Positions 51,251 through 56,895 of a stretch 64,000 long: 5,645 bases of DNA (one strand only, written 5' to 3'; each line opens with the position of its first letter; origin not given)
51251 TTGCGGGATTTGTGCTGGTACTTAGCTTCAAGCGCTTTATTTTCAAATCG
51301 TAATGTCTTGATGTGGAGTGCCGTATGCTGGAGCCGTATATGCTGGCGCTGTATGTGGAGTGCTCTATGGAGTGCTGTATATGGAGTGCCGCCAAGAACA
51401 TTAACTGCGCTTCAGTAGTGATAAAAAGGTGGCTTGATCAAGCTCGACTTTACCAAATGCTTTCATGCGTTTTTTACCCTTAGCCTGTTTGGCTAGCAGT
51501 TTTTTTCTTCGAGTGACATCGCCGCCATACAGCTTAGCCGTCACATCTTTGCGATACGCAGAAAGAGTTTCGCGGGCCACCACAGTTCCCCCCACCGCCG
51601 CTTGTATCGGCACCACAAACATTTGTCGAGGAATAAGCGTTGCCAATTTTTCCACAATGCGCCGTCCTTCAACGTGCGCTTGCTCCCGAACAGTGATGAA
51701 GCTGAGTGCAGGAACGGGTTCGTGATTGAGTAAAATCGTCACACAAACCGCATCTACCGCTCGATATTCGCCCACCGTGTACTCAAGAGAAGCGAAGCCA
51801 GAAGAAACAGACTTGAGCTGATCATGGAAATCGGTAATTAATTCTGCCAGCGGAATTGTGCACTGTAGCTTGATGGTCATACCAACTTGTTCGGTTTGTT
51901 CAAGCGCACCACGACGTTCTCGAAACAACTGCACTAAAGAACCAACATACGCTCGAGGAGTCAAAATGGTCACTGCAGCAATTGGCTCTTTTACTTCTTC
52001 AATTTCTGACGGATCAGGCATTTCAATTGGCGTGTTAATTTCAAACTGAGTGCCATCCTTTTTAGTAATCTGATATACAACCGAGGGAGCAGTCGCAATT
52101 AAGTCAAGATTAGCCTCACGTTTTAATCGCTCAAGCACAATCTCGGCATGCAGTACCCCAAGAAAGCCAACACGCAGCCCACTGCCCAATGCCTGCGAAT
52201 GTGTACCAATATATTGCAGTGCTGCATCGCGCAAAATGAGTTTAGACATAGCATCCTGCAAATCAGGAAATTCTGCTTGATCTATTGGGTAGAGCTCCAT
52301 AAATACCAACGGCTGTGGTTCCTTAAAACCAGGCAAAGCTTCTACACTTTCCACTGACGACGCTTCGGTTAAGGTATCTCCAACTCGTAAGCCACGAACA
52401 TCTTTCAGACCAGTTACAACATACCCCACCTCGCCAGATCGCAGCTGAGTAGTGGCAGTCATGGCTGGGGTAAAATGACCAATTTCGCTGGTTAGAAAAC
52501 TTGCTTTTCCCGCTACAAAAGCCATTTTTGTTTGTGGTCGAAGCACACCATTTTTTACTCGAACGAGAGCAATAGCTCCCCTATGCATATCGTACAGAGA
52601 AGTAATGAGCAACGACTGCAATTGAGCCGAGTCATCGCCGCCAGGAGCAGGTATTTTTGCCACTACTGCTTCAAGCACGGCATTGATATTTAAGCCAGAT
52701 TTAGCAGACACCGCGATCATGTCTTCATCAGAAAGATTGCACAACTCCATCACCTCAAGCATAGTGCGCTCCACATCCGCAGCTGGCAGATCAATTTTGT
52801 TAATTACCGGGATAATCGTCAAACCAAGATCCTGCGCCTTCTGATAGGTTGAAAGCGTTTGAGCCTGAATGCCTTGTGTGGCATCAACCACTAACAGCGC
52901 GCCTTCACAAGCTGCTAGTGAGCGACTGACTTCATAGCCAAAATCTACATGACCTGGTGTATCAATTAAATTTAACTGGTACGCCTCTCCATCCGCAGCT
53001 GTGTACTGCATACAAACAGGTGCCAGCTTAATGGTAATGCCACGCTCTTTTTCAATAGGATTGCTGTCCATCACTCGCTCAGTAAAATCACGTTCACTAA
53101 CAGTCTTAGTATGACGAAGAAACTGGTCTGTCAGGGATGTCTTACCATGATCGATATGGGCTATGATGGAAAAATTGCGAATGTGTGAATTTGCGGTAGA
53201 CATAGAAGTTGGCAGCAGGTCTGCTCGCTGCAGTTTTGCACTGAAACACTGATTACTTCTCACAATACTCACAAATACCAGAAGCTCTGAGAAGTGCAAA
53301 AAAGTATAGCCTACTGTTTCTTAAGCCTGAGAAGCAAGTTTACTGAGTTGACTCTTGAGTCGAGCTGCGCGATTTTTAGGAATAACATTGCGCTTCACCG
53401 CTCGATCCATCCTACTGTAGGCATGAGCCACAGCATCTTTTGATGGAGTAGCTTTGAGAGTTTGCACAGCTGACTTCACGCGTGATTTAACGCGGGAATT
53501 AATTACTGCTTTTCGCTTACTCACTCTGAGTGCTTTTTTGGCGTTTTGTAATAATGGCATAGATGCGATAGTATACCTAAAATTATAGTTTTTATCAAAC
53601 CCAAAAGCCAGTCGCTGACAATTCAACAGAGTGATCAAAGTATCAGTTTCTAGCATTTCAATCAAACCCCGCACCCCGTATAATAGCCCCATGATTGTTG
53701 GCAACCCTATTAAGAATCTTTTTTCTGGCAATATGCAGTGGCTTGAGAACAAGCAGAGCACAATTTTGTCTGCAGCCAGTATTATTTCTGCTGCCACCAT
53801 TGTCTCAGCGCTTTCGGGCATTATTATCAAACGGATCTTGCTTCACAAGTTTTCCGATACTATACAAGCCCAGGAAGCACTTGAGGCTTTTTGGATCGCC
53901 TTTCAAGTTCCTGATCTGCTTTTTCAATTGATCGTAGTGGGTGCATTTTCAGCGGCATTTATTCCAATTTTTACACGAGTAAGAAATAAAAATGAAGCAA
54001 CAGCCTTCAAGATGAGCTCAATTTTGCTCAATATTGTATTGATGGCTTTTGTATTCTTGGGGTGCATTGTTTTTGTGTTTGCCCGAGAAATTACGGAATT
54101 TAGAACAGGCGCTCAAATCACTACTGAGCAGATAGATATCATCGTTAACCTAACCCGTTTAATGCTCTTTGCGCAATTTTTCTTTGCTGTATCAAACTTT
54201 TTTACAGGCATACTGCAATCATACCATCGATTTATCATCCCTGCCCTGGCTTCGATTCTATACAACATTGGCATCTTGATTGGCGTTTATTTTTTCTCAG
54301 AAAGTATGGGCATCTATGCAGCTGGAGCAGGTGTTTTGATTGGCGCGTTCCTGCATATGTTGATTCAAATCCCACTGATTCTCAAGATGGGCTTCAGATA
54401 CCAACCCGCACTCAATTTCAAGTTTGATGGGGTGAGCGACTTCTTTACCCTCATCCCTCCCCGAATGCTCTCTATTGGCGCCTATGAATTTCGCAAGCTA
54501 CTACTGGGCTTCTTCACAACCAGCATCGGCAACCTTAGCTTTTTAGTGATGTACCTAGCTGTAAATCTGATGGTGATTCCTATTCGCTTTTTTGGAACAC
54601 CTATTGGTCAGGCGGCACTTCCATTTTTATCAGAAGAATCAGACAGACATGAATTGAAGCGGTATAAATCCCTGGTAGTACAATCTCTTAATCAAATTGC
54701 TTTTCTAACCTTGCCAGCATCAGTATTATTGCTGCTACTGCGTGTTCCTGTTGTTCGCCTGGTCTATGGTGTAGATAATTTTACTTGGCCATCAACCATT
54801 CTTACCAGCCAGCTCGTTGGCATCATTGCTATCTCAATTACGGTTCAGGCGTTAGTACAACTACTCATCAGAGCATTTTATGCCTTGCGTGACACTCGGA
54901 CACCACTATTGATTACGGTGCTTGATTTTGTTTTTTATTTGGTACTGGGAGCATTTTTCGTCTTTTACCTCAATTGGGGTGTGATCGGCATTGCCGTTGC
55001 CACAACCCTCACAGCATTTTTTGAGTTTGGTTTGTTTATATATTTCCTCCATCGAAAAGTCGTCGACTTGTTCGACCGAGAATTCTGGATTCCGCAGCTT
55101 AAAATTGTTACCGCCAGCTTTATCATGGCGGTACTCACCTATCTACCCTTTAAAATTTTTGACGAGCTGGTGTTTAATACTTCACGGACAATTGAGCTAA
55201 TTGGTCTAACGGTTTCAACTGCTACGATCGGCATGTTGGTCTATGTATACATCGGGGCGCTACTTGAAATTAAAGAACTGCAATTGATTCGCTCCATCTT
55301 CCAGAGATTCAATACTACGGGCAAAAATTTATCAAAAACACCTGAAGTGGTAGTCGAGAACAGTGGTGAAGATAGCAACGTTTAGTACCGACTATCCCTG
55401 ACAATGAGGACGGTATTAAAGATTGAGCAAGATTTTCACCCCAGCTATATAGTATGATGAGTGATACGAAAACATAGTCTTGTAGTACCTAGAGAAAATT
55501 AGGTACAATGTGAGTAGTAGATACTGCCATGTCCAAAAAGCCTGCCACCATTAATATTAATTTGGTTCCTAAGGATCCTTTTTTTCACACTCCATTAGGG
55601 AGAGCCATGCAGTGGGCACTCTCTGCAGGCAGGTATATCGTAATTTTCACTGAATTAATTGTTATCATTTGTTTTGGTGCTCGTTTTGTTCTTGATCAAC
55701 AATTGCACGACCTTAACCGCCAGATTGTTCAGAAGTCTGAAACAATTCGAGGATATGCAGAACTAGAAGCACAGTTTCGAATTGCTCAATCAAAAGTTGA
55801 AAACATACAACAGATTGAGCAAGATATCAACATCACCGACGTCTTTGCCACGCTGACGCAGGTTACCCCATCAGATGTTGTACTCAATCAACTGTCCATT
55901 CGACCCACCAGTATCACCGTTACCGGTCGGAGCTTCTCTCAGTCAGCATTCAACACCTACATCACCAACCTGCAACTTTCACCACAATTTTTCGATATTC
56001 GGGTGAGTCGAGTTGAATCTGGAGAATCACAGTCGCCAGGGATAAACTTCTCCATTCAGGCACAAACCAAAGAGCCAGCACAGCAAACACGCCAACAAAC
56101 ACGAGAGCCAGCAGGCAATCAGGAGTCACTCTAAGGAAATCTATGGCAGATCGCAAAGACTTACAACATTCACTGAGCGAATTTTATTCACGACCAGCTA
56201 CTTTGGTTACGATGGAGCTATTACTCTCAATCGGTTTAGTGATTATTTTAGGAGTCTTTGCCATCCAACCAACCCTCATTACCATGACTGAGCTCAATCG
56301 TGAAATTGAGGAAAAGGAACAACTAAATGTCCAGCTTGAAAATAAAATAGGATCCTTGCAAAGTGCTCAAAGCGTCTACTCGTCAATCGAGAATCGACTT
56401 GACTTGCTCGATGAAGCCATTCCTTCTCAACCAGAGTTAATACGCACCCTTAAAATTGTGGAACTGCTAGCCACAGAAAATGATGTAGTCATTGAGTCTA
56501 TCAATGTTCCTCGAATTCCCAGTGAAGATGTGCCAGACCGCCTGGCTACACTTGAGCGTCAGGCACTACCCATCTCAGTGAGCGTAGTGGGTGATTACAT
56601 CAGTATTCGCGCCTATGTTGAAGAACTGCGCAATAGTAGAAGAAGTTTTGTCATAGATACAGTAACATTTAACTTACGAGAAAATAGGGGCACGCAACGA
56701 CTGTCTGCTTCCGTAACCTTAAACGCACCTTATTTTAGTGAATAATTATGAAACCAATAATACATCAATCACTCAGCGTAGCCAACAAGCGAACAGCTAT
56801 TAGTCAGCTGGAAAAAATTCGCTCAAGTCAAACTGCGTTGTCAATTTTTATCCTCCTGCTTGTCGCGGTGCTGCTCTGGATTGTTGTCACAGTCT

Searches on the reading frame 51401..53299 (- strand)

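Call 68: search_protein_families(library=pfam, proteins=[window:51401-53299:-], max_evalue=0.00001)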
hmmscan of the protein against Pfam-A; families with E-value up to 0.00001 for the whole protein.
window:51401-53299:- (632 aa): 4 families
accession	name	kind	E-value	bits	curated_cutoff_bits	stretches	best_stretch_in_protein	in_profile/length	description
PF00009.33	GTP_EFTU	-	3.2e-52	177.3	26.5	1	39-217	2-187/188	Elongation factor Tu GTP binding domain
PF06421.17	LepA_C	-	2.2e-42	143.9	29.7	1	524-630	1-107/107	GTP-binding protein LepA C-terminus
PF00679.30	EFG_C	-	2e-17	63.5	27.9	1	436-518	2-84/89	Elongation factor G C-terminus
PF03144.31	GTP_EFTU_D2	-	3.7e-07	30.9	30.3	1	241-311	1-73/73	Elongation factor Tu domain 2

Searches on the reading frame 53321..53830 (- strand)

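Call 14: search_protein_families(library=pfam, proteins=[window:53321-53830:-], max_evalue=0.01)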
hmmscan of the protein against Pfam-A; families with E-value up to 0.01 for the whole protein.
window:53321-53830:- (169 aa): 1 family
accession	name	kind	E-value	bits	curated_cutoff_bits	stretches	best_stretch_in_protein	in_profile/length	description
PF01649.23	Ribosomal_S20p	-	8.7e-10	39.6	29.5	1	96-165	5-81/83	Ribosomal protein S20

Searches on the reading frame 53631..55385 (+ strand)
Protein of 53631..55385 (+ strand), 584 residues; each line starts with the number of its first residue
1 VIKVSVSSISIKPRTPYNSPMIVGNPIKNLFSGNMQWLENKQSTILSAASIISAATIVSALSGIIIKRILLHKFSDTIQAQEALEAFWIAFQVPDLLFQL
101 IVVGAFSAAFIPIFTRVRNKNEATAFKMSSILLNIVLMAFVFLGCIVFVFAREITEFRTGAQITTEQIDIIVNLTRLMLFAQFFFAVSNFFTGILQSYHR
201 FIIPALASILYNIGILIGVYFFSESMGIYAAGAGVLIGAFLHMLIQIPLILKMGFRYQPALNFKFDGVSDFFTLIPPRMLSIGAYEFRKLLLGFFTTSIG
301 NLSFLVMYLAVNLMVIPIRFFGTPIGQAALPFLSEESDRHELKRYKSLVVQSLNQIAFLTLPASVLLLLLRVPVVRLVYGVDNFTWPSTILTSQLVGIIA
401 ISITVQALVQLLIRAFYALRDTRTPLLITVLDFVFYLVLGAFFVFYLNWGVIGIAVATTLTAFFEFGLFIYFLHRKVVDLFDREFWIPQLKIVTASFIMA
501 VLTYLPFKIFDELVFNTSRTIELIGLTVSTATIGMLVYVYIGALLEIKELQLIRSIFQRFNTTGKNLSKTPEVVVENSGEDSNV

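Call 68: search_protein_families(library=pfam, proteins=[window:53631-55385:+], max_evalue=0.00001)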
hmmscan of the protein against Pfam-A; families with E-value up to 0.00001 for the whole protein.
window:53631-55385:+ (584 aa): 1 family
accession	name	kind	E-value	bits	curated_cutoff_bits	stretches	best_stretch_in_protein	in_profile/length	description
PF03023.19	MurJ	-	3e-67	227.6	27.4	1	80-512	7-438/451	Lipid II flippase MurJ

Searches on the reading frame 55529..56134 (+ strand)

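Call 14: search_protein_families(library=pfam, proteins=[window:55529-56134:+], max_evalue=0.01)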
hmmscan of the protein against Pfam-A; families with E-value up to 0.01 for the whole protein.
window:55529-56134:+ (201 aa): 1 family
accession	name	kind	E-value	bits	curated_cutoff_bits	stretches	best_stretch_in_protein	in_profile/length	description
PF05137.18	PilN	-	1.6e-13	50.9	22.8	1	105-179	2-77/78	Fimbrial assembly protein (PilN)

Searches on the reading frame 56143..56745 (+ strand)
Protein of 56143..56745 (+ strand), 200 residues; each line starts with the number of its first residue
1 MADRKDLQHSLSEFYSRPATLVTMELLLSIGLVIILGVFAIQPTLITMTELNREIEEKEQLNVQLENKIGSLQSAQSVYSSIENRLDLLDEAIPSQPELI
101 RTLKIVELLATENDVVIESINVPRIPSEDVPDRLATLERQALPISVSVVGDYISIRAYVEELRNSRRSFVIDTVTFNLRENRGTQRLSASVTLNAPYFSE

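Call 14: search_protein_families(library=pfam, proteins=[window:56143-56745:+], max_evalue=0.01)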
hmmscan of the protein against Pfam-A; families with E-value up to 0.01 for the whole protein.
window:56143-56745:+ (200 aa): 2 families
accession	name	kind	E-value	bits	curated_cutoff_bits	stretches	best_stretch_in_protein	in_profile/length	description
PF04350.18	PilO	-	8.5e-08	32.9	22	1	56-194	9-139/145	Pilus assembly protein, PilO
PF04977.20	DivIC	-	0.0021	18.3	28.9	1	32-76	3-47/80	Septum formation initiator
